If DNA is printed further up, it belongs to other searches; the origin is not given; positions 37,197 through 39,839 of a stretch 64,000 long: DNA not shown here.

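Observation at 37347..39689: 780-aa single-gene nuclease / P-loop / sensor architecture (compact Avs- or STAND-like candidate)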

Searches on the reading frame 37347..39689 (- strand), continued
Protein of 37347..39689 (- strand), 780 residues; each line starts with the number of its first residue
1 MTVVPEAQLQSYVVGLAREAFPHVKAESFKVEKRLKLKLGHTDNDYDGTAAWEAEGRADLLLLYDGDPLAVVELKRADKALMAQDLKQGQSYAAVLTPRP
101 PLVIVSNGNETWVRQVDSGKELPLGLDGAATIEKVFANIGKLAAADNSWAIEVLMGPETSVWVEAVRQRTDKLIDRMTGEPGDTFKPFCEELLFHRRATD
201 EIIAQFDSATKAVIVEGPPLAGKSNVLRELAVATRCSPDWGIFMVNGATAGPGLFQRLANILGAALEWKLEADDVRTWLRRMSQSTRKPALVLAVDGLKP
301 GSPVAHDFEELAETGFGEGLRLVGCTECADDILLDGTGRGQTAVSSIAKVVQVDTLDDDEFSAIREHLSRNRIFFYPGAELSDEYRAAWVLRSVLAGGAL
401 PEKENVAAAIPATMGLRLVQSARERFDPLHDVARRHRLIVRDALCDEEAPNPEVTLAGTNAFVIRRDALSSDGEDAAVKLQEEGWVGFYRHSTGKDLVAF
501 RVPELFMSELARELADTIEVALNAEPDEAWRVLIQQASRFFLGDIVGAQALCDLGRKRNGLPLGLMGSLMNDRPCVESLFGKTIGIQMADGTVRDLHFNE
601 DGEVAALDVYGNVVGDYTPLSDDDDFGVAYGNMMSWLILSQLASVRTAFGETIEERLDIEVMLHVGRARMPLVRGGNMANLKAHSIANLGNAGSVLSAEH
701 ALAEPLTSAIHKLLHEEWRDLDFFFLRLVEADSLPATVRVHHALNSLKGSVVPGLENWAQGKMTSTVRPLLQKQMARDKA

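Call 74: get_annotated_region(hit=H10, flank=7000)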
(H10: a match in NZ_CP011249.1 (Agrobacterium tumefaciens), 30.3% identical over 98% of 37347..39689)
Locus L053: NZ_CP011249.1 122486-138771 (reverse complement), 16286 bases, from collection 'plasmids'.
description: Agrobacterium tumefaciens strain Ach5 plasmid pTi, complete sequence
organism: Agrobacterium tumefaciens (NCBI taxid 358)
taxonomy: Bacteria; Pseudomonadota; Alphaproteobacteria; Hyphomicrobiales; Rhizobiaceae; Agrobacterium; Agrobacterium tumefaciens
host: -; source: Achillea ptarmica; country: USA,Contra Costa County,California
typing (MOB-suite, as given by PLSDB): conjugative; replicon rep_cluster_352; relaxase MOBP,MOBQ; mating-pair formation MPF_T
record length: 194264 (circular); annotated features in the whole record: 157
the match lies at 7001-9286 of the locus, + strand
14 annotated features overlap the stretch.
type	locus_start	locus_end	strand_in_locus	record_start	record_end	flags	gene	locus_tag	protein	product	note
CDS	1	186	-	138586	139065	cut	-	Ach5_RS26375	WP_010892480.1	transposase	GO:0006313 - DNA transposition [Evidence IEA]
CDS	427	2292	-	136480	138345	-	-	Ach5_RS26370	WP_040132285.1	zeta toxin family protein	-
CDS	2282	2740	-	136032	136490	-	-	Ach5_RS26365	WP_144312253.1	hypothetical protein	-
CDS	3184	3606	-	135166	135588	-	-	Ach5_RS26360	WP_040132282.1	hypothetical protein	-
CDS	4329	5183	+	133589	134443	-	-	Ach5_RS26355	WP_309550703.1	type IV toxin-antitoxin system AbiEi family antitoxin domain-containing protein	-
CDS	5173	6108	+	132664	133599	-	-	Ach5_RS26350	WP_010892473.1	nucleotidyl transferase AbiEii/AbiGii toxin family protein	-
CDS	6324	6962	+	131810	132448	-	-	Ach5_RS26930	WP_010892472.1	hypothetical protein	-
CDS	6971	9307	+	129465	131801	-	-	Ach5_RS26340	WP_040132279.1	type I restriction endonuclease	GO:0006304 - DNA modification [Evidence IEA]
CDS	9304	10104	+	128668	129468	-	-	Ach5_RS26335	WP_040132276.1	TIGR02391 family protein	-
CDS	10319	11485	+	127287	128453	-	-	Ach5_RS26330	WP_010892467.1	ABC-three component system protein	-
CDS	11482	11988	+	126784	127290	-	-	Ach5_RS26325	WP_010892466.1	three component ABC system middle component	-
CDS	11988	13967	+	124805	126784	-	-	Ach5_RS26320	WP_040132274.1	DUF3732 domain-containing protein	-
CDS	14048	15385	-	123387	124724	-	-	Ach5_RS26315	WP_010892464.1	hypothetical protein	-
CDS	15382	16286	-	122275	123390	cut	-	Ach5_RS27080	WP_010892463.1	toll/interleukin-1 receptor domain-containing protein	GO:0007165 - signal transduction [Evidence IEA]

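Call 76: search_protein_families(library=ncbifam, proteins=[L053:9304-10104:+, L053:6324-6962:+], max_evalue=1)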
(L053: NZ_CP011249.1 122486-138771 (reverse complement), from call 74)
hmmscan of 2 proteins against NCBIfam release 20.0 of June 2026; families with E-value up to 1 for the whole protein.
L053:9304-10104:+ (266 aa): 1 family
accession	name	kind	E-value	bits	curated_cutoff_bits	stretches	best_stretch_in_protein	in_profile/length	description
TIGR02391.1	hypoth_ymh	hypoth_equivalog_domain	3.8e-49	165.9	39.45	1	139-261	1-124/125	TIGR02391 family protein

L053:6324-6962:+ (212 aa): 0 families

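Call 85: search_protein_families(library=padloc, alignment_id=A4, max_evalue=0.00001)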
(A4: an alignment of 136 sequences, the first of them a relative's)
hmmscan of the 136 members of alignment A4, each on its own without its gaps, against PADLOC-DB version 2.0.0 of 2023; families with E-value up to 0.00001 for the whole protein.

A. member 1, L010:4627-6354:+ (576 aa): 0 families

B. families by the number of members that match (of 136 scanned): 357 families (the first 25 are shown)
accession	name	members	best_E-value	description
PDLC04135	mad3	4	2.6e-19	mads_3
PDLC02979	AriA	3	9.4e-23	-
PDLC02980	AriA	3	3.8e-19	-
PDLC03671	Control_protein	3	7.6e-07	control protein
PDLC00086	GajA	2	1.1e-47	AAA ATPase domain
PDLC00067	GajA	2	1.5e-28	AAA ATPase domain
PDLC02394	pAgo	2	2.8e-26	-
PDLC00094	GajA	2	2.3e-24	AAA ATPase domain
PDLC00062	GajA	2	4.8e-24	AAA ATPase domain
PDLC02358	Old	2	3.7e-23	Old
PDLC00070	GajA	2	8.9e-23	AAA ATPase domain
PDLC00090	GajA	2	8.1e-22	AAA ATPase domain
PDLC04772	PDC-M68A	2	1.5e-21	-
PDLC00746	Effector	2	7.5e-21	Endonuclease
PDLC00096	GajA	2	9e-21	AAA ATPase domain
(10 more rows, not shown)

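Call 86: search_protein_families(library=pfam, alignment_id=A4, max_evalue=0.00001)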
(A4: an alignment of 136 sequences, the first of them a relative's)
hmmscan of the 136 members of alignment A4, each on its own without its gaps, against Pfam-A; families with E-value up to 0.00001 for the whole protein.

A. member 1, L010:4627-6354:+ (576 aa): 0 families

B. families by the number of members that match (of 136 scanned): 101 families (the first 25 are shown)
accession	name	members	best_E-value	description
PF18536.7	DUF5623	6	9.8e-32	Domain of unknown function (DUF5623)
PF01381.28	HTH_3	4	1.3e-12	Helix-turn-helix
PF13560.12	HTH_31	4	9.1e-11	Helix-turn-helix domain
PF07756.17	DUF1612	3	1.1e-49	Protein of unknown function (DUF1612)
PF11972.14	HTH_13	3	3.4e-28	HTH DNA binding domain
PF13304.12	AAA_21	3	4.1e-19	AAA domain, putative AbiEii toxin, Type IV TA system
PF13476.12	AAA_23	3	5.3e-10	AAA domain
PF02463.25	SMC_N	3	2.8e-08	RecF/RecN/SMC N terminal domain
PF14022.11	DUF4238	2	4.3e-29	Protein of unknown function (DUF4238)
PF13175.12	AAA_15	2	1.1e-22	AAA ATPase domain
PF00589.27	Phage_integrase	2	8.4e-20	Phage integrase family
PF00665.32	rve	2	4.9e-18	Integrase core domain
PF04326.19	SLFN_AlbA_2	2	1.1e-12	Schlafen, AlbA_2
PF13401.12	AAA_22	2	4.9e-12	AAA domain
PF13245.12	AAA_19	2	2.2e-09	AAA domain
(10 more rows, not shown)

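Call 87: find_homologous_proteins(query=P0110, max_evalue=0.001)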
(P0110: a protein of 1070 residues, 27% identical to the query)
Query P0110 (1070 aa): 59 proteins with E <= 0.001 among 8000 candidates.
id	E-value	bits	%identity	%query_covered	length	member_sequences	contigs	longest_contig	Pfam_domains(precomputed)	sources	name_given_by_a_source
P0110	0.0e+0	2404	100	100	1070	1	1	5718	PF04313.21,PF13588.13,PF13646.13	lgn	-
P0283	8.9e-211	721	37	100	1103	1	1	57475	PF04313.21,PF13588.13,PF13646.13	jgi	jgi:hypothetical protein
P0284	4.4e-205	702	35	100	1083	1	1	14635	PF04313.21,PF13588.13,PF13646.13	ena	-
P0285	5.1e-201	688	37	99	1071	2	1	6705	PF13646.13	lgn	-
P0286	4.6e-193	662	35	100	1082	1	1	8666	PF04313.21,PF24883.3,PF13588.13,PF13646.13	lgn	-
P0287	6.9e-191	655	34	100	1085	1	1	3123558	PF04313.21,PF24883.3,PF13588.13,PF13646.13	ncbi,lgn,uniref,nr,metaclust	ncbi:HEAT repeat domain-containing protein [Alkaliphilus oremlandii]|uniref:Type I restriction enzym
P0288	9.8e-185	634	34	97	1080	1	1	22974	PF04313.21,PF24883.3,PF13588.13,PF13646.13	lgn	-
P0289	1.0e-180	621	34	99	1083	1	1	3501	PF13646.13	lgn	-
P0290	7.0e-174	598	34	99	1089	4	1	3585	PF04313.21,PF13646.13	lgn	-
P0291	2.6e-171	590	34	99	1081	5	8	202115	PF04313.21,PF13646.13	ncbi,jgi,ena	jgi:hypothetical protein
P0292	5.1e-154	533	31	96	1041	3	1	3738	PF13646.13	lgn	-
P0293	1.8e-153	531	31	100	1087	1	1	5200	PF04313.21,PF13401.13,PF13646.13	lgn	-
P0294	3.2e-148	513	30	100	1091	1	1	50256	PF04313.21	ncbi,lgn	ncbi:MAG: hypothetical protein V4535_08490 [Bacteroidota bacterium]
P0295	1.1e-145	505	34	80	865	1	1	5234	PF04313.21,PF13588.13,PF13646.13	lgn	-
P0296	2.1e-140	488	29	97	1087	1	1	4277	PF13588.13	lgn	-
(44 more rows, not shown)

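Call 96: find_encoding_contigs(protein=P0002, flank=5000, max_places=1)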
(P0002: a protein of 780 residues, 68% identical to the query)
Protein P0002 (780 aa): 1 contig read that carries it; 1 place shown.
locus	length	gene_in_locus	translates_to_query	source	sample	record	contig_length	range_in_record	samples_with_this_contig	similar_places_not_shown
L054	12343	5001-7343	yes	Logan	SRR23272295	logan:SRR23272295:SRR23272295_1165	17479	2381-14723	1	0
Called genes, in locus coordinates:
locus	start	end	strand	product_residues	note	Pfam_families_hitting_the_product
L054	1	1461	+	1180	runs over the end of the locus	PF04313:HSDR_N, PF00270:DEAD (weak), PF04851:ResIII, PF18766:SWI2_SNF2, PF22679:T1R_D3-like, PF04326:SLFN_AlbA_2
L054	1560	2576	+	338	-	PF13175:AAA_15 (weak), PF13476:AAA_23 (weak), PF20469:OLD-like_TOPRIM (weak)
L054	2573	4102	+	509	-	PF13245:AAA_19, PF13604:AAA_30 (weak), PF01443:Viral_helicase1 (faint), PF00580:UvrD-helicase, PF13361:UvrD_C, PF13538:UvrD_C_2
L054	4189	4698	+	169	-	PF21983:NikA-like (faint), PF05713:MobC (faint)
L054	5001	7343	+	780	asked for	PF04313:HSDR_N (weak), PF13588:HSDR_N_2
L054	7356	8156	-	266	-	PF18863:AbiJ_NTD4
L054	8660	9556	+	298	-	PF03432:Relaxase (weak)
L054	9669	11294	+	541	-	PF02534:T4SS-DNA_transf, PF10412:TrwB_AAD_bind, PF12696:TraG-D_C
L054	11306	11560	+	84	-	-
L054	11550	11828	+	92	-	-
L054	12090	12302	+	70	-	-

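Call 97: find_encoding_contigs(protein=P0012, flank=5000, max_places=1)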
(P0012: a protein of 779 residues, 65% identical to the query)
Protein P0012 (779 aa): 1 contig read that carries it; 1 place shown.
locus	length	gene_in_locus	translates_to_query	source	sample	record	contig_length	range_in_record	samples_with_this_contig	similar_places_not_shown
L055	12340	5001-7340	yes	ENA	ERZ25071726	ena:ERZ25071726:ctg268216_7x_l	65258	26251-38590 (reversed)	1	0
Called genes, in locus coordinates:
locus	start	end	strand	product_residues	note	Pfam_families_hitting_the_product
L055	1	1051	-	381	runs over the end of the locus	-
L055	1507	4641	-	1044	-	PF20473:MmeI_Mtase, PF02384:N6_Mtase, PF07669:Eco57I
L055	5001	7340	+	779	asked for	PF13588:HSDR_N_2 (weak)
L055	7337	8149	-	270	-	PF18863:AbiJ_NTD4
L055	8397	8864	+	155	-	PF09722:Xre_MbcA_ParS_C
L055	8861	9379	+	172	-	PF08808:RES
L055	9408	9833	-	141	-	-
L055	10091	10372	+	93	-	PF00216:Bac_DNA_binding, PF18291:HU-HIG (weak)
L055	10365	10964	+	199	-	PF05443:ROS_MUCR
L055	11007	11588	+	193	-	PF02586:SRAP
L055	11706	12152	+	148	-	PF00717:Peptidase_S24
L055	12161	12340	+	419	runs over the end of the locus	PF00817:IMS, PF11799:IMS_C, PF13438:DUF4113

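Call 98: find_encoding_contigs(protein=P0006, flank=5000, max_places=1)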
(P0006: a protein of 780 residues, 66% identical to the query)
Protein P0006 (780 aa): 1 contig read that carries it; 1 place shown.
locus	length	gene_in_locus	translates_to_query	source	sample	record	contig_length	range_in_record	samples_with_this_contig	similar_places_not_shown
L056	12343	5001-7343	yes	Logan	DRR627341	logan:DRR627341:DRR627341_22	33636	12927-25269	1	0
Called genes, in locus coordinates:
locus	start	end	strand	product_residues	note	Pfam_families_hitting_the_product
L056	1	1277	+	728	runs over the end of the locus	PF28530:DUF8426, PF07728:AAA_5, PF28529:McrB_lid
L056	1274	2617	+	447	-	PF10117:McrBC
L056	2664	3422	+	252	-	-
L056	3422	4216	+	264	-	-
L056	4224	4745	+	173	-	-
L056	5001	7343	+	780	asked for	PF13588:HSDR_N_2 (weak)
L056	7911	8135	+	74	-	-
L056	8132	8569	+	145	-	PF01850:PIN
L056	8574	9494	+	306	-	PF05168:HEPN (weak)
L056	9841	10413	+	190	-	PF04542:Sigma70_r2, PF08281:Sigma70_r4_2, PF04545:Sigma70_r4 (weak)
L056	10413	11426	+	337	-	PF16220:DUF4880, PF04773:FecR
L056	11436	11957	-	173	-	PF05443:ROS_MUCR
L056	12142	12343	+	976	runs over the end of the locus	PF07660:STN (weak), PF07715:Plug, PF00593:TonB_dep_Rec_b-barrel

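Call 100: find_encoding_contigs(protein=P0014, flank=4000, max_places=1)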
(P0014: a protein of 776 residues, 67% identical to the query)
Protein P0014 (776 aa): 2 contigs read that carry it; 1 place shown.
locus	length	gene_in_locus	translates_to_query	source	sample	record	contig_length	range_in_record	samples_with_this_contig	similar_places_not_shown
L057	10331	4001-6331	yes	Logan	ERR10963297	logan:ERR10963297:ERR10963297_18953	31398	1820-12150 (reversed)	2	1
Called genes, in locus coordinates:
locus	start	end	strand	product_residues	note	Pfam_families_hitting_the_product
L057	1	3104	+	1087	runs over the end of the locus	PF07916:TraG_N, PF01551:Peptidase_M23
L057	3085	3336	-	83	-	-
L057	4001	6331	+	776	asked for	PF04313:HSDR_N (weak), PF13588:HSDR_N_2 (weak)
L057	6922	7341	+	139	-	PF01527:HTH_Tnp_1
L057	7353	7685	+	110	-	PF05717:TnpB_IS66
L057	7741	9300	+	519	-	PF13007:LZ_Tnp_IS66, PF13005:zf-IS66, PF03050:DDE_Tnp_IS66, PF13817:DDE_Tnp_IS66_C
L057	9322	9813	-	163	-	-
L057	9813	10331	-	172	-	PF03428:RP-C (weak), PF21984:DnaD_N, PF13730:HTH_36, PF13412:HTH_24 (faint)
